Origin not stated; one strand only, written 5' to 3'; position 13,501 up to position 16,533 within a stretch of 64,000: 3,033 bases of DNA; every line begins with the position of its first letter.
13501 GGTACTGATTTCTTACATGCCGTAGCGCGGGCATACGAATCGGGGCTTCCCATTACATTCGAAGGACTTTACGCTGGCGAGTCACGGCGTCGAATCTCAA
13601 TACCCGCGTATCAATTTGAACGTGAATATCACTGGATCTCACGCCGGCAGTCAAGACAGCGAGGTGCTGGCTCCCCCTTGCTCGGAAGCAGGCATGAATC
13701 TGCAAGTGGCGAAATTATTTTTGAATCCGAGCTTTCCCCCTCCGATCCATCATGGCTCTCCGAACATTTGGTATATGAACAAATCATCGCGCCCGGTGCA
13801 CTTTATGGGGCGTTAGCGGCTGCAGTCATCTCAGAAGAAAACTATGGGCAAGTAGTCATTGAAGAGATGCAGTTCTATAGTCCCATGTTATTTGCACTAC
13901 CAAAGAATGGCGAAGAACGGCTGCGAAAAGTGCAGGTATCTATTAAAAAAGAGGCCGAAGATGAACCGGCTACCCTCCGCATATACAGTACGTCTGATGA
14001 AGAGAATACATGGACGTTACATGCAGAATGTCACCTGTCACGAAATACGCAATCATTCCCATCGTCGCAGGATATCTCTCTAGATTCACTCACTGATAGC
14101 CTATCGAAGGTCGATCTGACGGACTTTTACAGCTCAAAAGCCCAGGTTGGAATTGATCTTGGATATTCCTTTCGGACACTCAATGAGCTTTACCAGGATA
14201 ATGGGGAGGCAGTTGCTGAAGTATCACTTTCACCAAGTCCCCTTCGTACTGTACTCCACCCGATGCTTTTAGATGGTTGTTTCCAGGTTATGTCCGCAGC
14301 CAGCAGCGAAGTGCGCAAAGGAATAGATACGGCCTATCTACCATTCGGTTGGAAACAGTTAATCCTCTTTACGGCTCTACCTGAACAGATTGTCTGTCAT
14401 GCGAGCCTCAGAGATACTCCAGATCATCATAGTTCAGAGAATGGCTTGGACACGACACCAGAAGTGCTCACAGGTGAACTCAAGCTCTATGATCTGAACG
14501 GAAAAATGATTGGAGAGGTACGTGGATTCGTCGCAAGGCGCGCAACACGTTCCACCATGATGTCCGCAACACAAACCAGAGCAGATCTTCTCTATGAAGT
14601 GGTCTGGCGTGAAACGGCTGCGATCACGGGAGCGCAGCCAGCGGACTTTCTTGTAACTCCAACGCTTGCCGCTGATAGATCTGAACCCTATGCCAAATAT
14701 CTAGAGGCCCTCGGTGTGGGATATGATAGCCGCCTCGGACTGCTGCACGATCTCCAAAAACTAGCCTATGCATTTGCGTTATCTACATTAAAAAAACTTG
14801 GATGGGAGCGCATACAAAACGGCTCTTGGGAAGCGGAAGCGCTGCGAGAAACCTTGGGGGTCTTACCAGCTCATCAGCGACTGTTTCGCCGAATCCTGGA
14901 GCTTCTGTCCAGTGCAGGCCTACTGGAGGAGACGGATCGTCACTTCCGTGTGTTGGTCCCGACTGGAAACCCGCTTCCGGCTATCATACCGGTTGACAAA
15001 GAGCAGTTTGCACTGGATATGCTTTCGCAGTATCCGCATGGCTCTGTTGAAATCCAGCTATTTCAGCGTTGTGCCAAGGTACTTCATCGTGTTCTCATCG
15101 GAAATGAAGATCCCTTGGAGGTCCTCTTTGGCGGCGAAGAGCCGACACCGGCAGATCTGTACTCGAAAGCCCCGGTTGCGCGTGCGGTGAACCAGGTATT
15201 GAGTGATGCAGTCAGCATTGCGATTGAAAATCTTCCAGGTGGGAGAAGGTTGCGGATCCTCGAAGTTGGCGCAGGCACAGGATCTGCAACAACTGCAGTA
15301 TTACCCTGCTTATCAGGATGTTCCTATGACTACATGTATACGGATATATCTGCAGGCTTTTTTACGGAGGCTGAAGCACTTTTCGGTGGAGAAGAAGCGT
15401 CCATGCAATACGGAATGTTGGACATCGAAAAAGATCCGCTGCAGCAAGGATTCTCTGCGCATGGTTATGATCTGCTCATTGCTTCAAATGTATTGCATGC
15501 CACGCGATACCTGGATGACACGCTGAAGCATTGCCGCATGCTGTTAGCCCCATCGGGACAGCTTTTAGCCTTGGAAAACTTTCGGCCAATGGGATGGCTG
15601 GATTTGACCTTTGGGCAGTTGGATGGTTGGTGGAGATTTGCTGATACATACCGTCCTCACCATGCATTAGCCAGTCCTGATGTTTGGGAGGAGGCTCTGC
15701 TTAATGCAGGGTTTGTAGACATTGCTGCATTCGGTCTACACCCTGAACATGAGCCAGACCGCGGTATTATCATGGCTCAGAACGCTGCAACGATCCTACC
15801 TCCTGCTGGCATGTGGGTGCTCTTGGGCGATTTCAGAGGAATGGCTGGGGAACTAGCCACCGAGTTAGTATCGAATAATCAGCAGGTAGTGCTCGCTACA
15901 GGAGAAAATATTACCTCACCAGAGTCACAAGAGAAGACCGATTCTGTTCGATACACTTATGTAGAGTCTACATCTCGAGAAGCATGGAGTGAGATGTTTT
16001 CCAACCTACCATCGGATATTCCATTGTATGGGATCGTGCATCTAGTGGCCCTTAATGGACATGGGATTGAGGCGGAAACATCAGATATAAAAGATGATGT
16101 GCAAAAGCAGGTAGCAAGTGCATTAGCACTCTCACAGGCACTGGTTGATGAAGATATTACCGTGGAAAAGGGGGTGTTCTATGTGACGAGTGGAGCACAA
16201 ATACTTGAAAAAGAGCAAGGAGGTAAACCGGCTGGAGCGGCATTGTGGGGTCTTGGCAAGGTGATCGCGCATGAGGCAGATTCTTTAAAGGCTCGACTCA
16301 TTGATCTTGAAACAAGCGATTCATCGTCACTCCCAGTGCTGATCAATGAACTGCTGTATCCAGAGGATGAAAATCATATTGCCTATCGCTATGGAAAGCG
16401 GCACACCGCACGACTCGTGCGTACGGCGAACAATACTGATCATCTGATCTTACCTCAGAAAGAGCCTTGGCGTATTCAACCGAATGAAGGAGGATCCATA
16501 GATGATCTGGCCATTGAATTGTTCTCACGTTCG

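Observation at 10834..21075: Solitary 3413-aa type I PKS with a fungal-HR-PKS-like fully reducing, C-methylating module and no cluster around it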

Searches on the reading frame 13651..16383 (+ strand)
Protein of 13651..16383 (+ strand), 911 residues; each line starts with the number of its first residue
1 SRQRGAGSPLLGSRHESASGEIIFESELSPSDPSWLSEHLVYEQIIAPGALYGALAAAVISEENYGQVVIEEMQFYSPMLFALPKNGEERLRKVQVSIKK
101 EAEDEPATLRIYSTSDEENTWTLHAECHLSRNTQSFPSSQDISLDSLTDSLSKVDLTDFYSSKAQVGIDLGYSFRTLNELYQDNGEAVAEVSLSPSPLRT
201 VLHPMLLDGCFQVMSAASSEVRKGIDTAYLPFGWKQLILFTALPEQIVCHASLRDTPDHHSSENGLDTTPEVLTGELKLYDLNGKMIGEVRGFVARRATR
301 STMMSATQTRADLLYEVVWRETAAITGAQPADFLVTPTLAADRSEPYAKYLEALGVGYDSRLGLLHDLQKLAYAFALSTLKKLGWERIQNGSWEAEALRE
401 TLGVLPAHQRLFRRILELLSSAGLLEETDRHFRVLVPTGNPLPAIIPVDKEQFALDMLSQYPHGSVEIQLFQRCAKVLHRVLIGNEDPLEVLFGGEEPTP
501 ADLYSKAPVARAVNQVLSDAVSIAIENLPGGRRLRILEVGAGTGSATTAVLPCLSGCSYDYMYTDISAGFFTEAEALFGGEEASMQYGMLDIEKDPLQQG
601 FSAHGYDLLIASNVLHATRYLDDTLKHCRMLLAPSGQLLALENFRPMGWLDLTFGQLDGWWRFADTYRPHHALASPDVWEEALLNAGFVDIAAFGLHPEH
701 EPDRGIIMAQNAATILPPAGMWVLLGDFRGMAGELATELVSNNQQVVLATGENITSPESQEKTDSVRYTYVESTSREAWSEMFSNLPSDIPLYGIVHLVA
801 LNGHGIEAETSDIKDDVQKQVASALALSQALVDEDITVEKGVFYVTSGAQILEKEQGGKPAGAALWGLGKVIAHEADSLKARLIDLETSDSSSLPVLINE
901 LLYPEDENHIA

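Call 25: find_homologous_proteins(query=window:13651-16383:+, max_evalue=1e-20)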
Query window:13651-16383:+ (911 aa): 54 proteins with E <= 1e-20 among 8000 candidates.
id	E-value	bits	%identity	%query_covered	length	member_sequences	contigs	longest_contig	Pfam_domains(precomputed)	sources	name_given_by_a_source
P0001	4.1e-285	966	50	100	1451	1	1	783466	PF13489.13,PF21089.4,PF13649.13,PF00107.33,PF14765.13,PF08241.19,PF08242.19,PF13602.13,PF08240.18,PF22953.4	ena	-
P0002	2.6e-276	937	51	99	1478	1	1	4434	PF08659.17,PF13489.13,PF21089.4,PF18558.9,PF08241.19,PF00698.27,PF13649.13,PF00107.33,PF14765.13,PF08242.19,PF13602.13,PF08240.18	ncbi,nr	ncbi:MAG: zinc-binding dehydrogenase, partial [Chloroflexi bacterium]|nr:zinc-binding dehydrogenase 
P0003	1.9e-263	895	49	99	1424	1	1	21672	PF13489.13,PF21089.4,PF13649.13,PF14765.13,PF08241.19,PF08242.19,PF22953.4,PF00698.27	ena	-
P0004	1.7e-259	882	48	100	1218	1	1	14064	PF13489.13,PF21089.4,PF13649.13,PF14765.13,PF08241.19,PF08242.19,PF08240.18,PF22953.4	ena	-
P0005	1.9e-259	881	49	95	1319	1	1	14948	PF13489.13,PF21089.4,PF13649.13,PF14765.13,PF18558.9,PF08241.19,PF08242.19,PF22953.4,PF00698.27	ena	-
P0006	2.1e-257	875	47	100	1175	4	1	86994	PF13489.13,PF21089.4,PF13649.13,PF14765.13,PF08241.19,PF08242.19,PF22953.4,PF00698.27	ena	-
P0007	2.2e-254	865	46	99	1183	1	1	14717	PF21089.4,PF13649.13,PF14765.13,PF08241.19,PF08242.19,PF22953.4,PF00698.27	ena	-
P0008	1.5e-246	839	49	93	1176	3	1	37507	PF13489.13,PF13649.13,PF00107.33,PF14765.13,PF08241.19,PF08242.19,PF13602.13,PF08240.18,PF22953.4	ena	-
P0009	4.6e-246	837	48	95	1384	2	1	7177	PF13489.13,PF21089.4,PF13649.13,PF14765.13,PF08241.19,PF08242.19,PF00698.27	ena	-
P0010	9.4e-227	773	49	86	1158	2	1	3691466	PF13489.13,PF21089.4,PF13649.13,PF14765.13,PF08241.19,PF08242.19,PF00698.27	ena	-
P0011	1.8e-226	772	44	97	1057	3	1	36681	PF13847.13,PF13489.13,PF21089.4,PF13649.13,PF14765.13,PF08241.19,PF08242.19,PF08240.18,PF22953.4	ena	-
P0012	7.1e-225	767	51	79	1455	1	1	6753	PF22336.3,PF13489.13,PF21089.4,PF22621.3,PF18558.9,PF08241.19,PF16197.12,PF00698.27,PF13649.13,PF14765.13,PF02801.29,PF08242.19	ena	-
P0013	5.4e-223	761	48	84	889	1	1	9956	PF13489.13,PF21089.4,PF13649.13,PF14765.13,PF08241.19,PF08242.19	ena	-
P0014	5.3e-222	758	52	78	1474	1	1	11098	PF08659.17,PF13489.13,PF00550.32,PF13561.13,PF08241.19,PF01370.28,PF22953.4,PF13649.13,PF00107.33,PF14765.13,PF00106.32,PF08242.19,PF13602.13,PF08240.18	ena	-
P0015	4.3e-221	755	56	68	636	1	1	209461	PF13847.13,PF13489.13,PF13649.13,PF14765.13,PF08241.19,PF08242.19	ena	-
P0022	6.5e-162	559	48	66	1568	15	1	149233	PF22336.3,PF00109.33,PF21089.4,PF22621.3,PF14765.13,PF00108.30,PF02801.29,PF16197.12,PF08242.19,PF00698.27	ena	-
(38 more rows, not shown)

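Call 27: find_encoding_contigs(protein=P0001, flank=10000, max_places=3)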
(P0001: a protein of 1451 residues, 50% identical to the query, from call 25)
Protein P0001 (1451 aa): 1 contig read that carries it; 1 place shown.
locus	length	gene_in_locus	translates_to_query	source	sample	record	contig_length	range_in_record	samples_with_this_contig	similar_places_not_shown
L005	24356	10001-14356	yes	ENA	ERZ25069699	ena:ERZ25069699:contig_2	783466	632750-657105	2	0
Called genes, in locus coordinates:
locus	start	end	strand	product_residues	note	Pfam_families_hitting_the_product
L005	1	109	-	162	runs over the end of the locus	PF00731:AIRC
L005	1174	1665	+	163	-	-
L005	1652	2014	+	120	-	-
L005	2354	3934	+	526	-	PF00009:GTP_EFTU, PF01926:MMR_HSR1 (faint), PF22042:EF-G_D2, PF03144:GTP_EFTU_D2, PF16658:RF3_C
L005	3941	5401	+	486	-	PF00884:Sulfatase, PF16347:SGSH_C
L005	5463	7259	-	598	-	PF00860:Xan_ur_permease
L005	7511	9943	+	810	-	PF00109:ketoacyl-synt, PF00108:Thiolase_N (faint), PF02801:Ketoacyl-synt_C, PF16197:KAsynt_C_assoc, PF22336:RhiE-like_linker (weak), PF22621:CurL-like_PKS_C, PF00698:Acyl_transf_1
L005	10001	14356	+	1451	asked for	PF21089:PKS_DH_N, PF14765:PS-DH, PF08241:Methyltransf_11, PF08242:Methyltransf_12, PF13489:Methyltransf_23, PF13649:Methyltransf_25, PF00107:ADH_zinc_N, PF13602:ADH_zinc_N_2, +2 more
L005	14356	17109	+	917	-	PF00109:ketoacyl-synt, PF00108:Thiolase_N (faint), PF02801:Ketoacyl-synt_C, PF16197:KAsynt_C_assoc, PF22336:RhiE-like_linker (weak), PF22621:CurL-like_PKS_C, PF00698:Acyl_transf_1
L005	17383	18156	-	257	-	PF00106:adh_short, PF08659:KR, PF13561:adh_short_C2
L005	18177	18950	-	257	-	PF00106:adh_short, PF08659:KR, PF13561:adh_short_C2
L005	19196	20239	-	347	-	PF04909:Amidohydro_2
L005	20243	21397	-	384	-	PF04295:GD_AH_second, PF20629:GD_AH_C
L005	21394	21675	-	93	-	PF08666:SAF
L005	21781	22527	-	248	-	PF00027:cNMP_binding, PF13545:HTH_Crp_2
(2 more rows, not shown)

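Call 31: find_encoding_contigs(protein=P0010, flank=10000, max_places=2)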
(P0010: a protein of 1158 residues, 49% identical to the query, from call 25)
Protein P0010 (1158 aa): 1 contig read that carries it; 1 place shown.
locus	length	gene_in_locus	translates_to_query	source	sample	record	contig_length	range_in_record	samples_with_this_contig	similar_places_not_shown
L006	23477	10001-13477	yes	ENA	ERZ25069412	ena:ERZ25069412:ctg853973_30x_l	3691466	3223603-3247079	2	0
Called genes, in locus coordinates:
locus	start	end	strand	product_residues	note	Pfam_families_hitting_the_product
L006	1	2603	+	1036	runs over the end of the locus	PF00873:ACR_tran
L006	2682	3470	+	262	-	PF00903:Glyoxalase, PF13468:Glyoxalase_3 (faint), PF13669:Glyoxalase_4 (weak), PF18029:Glyoxalase_6, PF22677:Ble-like_N (faint)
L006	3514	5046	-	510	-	PF05935:Arylsulfotrans, PF14269:Arylsulfotran_2 (faint)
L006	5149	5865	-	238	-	-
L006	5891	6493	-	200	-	PF19649:DUF6152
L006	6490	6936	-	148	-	PF19649:DUF6152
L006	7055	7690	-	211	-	-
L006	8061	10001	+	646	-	PF00109:ketoacyl-synt, PF00108:Thiolase_N (faint), PF02801:Ketoacyl-synt_C, PF16197:KAsynt_C_assoc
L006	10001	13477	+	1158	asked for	PF00698:Acyl_transf_1, PF21089:PKS_DH_N, PF14765:PS-DH, PF08241:Methyltransf_11 (weak), PF08242:Methyltransf_12, PF13489:Methyltransf_23, PF13649:Methyltransf_25 (weak)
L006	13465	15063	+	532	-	PF08240:ADH_N, PF02826:2-Hacid_dh_C (faint), PF00107:ADH_zinc_N, PF13602:ADH_zinc_N_2, PF00106:adh_short (weak), PF08659:KR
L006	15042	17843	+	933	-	PF08659:KR, PF00550:PP-binding, PF00109:ketoacyl-synt, PF02801:Ketoacyl-synt_C, PF16197:KAsynt_C_assoc, PF22336:RhiE-like_linker (weak), PF22621:CurL-like_PKS_C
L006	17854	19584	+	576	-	PF00860:Xan_ur_permease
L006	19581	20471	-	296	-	PF12697:Abhydrolase_6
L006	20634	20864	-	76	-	PF00550:PP-binding (weak)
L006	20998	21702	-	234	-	PF22624:AASDHPPT_N, PF01648:ACPS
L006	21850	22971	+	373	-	PF00285:Citrate_synt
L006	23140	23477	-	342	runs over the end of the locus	PF00294:PfkB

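Call 32: find_encoding_contigs(protein=P0022, flank=10000, max_places=3)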
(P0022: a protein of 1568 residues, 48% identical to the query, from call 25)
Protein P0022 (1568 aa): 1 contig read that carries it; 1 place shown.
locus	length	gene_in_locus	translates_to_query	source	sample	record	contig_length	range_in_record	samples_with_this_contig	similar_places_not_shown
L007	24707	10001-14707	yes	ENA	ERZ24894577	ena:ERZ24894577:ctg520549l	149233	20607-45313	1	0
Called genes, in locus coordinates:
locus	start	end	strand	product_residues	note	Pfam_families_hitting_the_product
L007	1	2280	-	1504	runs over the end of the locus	PF00310:GATase_2, PF04898:Glu_syn_central, PF01645:Glu_synthase, PF01493:GXGXG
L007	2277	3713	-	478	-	PF14691:Fer4_20, PF07992:Pyr_redox_2, PF13450:NAD_binding_8 (weak), PF13738:Pyr_redox_3 (faint), PF00070:Pyr_redox (weak)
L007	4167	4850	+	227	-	PF02673:BacA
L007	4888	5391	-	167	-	-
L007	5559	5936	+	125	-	-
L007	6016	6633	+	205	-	PF01612:DNA_pol_A_exo1, PF13482:RNase_H_2 (weak)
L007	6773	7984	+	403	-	PF01494:FAD_binding_3, PF01266:DAO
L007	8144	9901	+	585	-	PF00860:Xan_ur_permease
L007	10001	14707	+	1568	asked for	PF00109:ketoacyl-synt, PF02801:Ketoacyl-synt_C, PF16197:KAsynt_C_assoc, PF22336:RhiE-like_linker, PF22621:CurL-like_PKS_C, PF00698:Acyl_transf_1, PF21089:PKS_DH_N, PF14765:PS-DH, +2 more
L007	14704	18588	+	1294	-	PF08240:ADH_N, PF00107:ADH_zinc_N, PF13602:ADH_zinc_N_2, PF00106:adh_short, PF08659:KR, PF13561:adh_short_C2, PF00550:PP-binding, PF00109:ketoacyl-synt, +1 more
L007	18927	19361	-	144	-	-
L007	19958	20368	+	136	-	-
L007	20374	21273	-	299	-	PF00561:Abhydrolase_1 (faint), PF12697:Abhydrolase_6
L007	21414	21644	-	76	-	PF00550:PP-binding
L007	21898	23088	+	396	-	PF00355:Rieske, PF00848:Ring_hydroxyl_A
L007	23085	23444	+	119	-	-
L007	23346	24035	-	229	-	PF01648:ACPS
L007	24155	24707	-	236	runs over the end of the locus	PF00694:Aconitase_C, PF27512:LeuD, PF27434:LeuD_C (weak)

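Call 33: find_encoding_contigs(protein=P0006, flank=10000, max_places=2)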
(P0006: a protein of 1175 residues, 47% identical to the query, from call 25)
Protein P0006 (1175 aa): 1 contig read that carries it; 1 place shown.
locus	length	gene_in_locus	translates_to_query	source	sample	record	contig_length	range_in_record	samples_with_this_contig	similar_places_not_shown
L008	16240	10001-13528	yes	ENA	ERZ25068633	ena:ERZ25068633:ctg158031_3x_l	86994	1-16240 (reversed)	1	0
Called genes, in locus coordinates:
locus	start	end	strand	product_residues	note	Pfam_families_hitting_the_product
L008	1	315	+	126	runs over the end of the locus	PF01261:AP_endonuc_2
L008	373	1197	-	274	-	PF00106:adh_short, PF08659:KR (weak), PF13561:adh_short_C2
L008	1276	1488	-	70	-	PF12441:CopG_antitoxin, PF14384:BrnA_antitoxin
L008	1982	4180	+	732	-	PF00916:Sulfate_transp, PF01740:STAS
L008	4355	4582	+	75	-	PF00550:PP-binding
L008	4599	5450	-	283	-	-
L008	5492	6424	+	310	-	PF12697:Abhydrolase_6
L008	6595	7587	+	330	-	PF12697:Abhydrolase_6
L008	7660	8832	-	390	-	-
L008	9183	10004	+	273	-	-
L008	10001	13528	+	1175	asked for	PF00698:Acyl_transf_1 (weak), PF21089:PKS_DH_N, PF14765:PS-DH, PF13489:Methyltransf_23 (weak), PF08241:Methyltransf_11, PF08242:Methyltransf_12, PF13649:Methyltransf_25, PF22953:SpnB_Rossmann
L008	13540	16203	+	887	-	PF00107:ADH_zinc_N, PF01370:Epimerase (faint), PF13602:ADH_zinc_N_2, PF00106:adh_short, PF08659:KR, PF13561:adh_short_C2, PF00550:PP-binding, PF00109:ketoacyl-synt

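Call 50: find_homologous_proteins(query=A2, max_evalue=1e-30)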
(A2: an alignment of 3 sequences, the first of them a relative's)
Query A2 (3 sequences) (585 aa, profile of the alignment): 5407 proteins with E <= 1e-30 among 8000 candidates; the best 120 are listed.
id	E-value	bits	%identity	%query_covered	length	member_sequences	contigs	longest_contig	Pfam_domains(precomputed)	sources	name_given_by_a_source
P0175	0.0e+0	1106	59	98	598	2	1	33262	PF00860.27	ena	-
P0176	0.0e+0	1096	63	98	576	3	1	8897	PF00860.27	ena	-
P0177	0.0e+0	1095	97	100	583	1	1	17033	PF00860.27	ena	-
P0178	0.0e+0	1095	97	100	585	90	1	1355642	PF00860.27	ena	-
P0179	0.0e+0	1083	94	100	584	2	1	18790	PF00860.27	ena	-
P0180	0.0e+0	1074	91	100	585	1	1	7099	PF00860.27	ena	-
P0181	0.0e+0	1071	91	100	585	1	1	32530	PF00860.27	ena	-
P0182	0.0e+0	1066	93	100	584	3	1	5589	PF00860.27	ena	-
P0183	0.0e+0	1065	91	100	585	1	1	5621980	PF00860.27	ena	-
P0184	0.0e+0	1062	89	100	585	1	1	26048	PF00860.27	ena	-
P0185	0.0e+0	1062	65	97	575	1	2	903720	PF00860.27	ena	-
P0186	0.0e+0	1062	61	99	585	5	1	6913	PF00860.27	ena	-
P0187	0.0e+0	1061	90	99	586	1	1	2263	PF00860.27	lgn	-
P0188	0.0e+0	1046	62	97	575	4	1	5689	PF00860.27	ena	-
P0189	0.0e+0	1042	63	97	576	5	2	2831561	PF00860.27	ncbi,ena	-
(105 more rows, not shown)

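Call 65: search_protein_families(library=ncbifam, proteins=[L006:19581-20471:-, L006:20998-21702:-, L007:8144-9901:+], max_evalue=0.001)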
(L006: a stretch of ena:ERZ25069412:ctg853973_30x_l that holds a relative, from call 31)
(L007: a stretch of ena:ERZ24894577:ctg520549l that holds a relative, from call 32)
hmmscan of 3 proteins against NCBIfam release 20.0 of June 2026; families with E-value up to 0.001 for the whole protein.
L006:19581-20471:- (296 aa): 4 families
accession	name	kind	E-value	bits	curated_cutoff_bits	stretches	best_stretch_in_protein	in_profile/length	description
NF051487.1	bifunc_PcaCD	exception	4.6e-06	26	430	1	29-294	165-412/413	bifunctional 4-carboxymuconolactone decarboxylase/3-oxoadipate enol-lactonase PcaCD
NF051488.1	bifunc_PcaDC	exception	6.1e-06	25.6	390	1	28-294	4-251/375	bifunctional 3-oxoadipate enol-lactonase/4-carboxymuconolactone decarboxylase PcaDC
TIGR02427.1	protocat_pcaD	equivalog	0.00012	21.6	255.85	0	34-92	10-68/251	3-oxoadipate enol-lactonase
NF004514.1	PRK05855.1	equivalog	0.00025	19.7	455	0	21-101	7-88/578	SDR family oxidoreductase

L006:20998-21702:- (234 aa): 5 families
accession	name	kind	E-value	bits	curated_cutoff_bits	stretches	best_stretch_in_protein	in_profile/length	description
NF042922.1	4PPT_HetI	equivalog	8.3e-29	100.6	370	1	22-184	21-184/235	4'-phosphopantetheinyl transferase HetI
NF007676.0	PRK10351.1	equivalog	5.1e-16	58.8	174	1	67-180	36-144/195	4'-phosphopantetheinyl transferase AcpT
TIGR00556.1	pantethn_trn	domain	5.2e-08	33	45.35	1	144-185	28-70/128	phosphopantetheine--protein transferase domain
NF011255.0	PRK14661.1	equivalog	3e-05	24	209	0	126-183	6-60/169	holo-[acyl-carrier-protein] synthase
NF047349.1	4PPT_AusB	equivalog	0.00057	19.4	225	1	84-183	64-152/205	aureusimine biosynthesis 4'-phosphopantetheinyl transferase AusB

L007:8144-9901:+ (585 aa): 5 families
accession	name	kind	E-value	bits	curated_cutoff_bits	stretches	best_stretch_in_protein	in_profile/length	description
TIGR03173.1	pbuX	subfamily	3.3e-48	164.5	414.15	1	33-436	6-405/407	xanthine permease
TIGR00801.1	ncs2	superfamily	6.8e-41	140.6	291.8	1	21-435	3-414/415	NCS2 family nucleobase:cation symporter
NF007995.0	PRK10720.1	equivalog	5.1e-11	42.1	477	1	91-388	69-363/429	uracil permease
NF037981.1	NCS2_1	subfamily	8.5e-07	28.1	40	1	30-433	8-417/419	purine/pyrimidine permease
TIGR03616.1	RutG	equivalog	0.00057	18.7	758.65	0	14-400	21-397/429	pyrimidine utilization transport protein G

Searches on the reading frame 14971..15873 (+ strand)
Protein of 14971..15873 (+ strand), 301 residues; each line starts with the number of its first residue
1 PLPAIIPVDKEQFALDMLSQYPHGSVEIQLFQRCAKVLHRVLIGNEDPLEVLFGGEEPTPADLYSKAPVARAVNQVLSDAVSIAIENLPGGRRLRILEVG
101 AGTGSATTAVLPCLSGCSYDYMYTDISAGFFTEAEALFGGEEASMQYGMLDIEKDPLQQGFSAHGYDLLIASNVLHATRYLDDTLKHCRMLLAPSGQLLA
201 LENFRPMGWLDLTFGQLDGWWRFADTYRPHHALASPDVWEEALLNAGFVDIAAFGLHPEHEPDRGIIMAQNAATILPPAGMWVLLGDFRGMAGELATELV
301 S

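Call 80: find_related_loci(query=A3, collection=metagenome_contigs, flank=10000)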
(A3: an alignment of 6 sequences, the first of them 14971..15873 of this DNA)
Query A3 (301 aa) in metagenome_contigs; peptide patterns used: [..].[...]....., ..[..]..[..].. (x = any residue, [..] = any of these).
366 stretches matched a pattern; 131 encode a relative of the query (tblastn E <= 1e-3); the best 80 are kept; 80 distinct loci.
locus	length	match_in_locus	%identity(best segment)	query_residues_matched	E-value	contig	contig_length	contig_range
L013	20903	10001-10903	96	1-301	0e+0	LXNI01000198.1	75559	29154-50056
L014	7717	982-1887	64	1-300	2e-128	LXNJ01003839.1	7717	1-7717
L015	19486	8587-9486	64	2-299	9e-127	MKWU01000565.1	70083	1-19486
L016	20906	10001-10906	65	1-299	1e-125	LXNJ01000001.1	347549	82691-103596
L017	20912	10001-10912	63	1-301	2e-125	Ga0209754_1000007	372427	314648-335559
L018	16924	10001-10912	61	1-301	5e-124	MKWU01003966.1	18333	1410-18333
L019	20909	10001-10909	62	2-301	1e-123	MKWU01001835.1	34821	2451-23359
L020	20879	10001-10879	63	1-290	3e-120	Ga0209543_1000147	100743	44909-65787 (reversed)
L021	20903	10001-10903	61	2-299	4e-119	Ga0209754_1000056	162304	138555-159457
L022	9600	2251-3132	63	11-301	1e-117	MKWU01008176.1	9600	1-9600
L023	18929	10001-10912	62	1-301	2e-117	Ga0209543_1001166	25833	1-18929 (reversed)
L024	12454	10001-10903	59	1-299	3e-117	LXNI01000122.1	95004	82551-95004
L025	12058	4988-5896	60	2-301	3e-117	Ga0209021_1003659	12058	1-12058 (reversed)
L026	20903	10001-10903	61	2-299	4e-119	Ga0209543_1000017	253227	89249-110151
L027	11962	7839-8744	60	1-301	1e-116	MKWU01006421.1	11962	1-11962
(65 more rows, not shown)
